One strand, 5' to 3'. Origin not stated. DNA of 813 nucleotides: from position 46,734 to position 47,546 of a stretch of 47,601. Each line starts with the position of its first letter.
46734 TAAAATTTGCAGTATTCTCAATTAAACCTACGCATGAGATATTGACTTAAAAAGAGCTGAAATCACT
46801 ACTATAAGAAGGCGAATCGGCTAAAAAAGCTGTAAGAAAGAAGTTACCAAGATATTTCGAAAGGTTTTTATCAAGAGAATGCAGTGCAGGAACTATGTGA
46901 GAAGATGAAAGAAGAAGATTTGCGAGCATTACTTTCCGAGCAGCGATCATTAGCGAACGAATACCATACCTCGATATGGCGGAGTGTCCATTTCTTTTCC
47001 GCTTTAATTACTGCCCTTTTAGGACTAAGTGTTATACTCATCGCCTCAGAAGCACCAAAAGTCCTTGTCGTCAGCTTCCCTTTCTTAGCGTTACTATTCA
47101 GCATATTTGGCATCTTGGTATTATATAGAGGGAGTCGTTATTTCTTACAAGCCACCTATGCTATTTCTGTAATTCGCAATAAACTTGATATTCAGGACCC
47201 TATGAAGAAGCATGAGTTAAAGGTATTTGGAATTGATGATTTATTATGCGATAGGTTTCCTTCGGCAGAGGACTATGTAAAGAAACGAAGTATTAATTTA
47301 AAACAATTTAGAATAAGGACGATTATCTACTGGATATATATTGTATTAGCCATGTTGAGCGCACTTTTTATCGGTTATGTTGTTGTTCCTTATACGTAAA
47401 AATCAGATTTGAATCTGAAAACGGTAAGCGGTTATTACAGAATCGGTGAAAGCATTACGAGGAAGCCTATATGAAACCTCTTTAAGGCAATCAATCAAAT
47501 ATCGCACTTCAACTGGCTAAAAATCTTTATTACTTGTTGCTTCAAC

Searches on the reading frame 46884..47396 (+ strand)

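Call 93: search_protein_families(library=pfam, proteins=[window:46884-47396:+], max_evalue=0.01)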
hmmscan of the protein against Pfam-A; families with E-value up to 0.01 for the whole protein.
window:46884-47396:+ (171 aa): 1 family
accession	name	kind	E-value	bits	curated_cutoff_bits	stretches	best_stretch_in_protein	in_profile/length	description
PF24838.2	8xMP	-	2.6e-05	24.5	30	1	28-165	15-133/136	Octameric membrane protein family (8xMP)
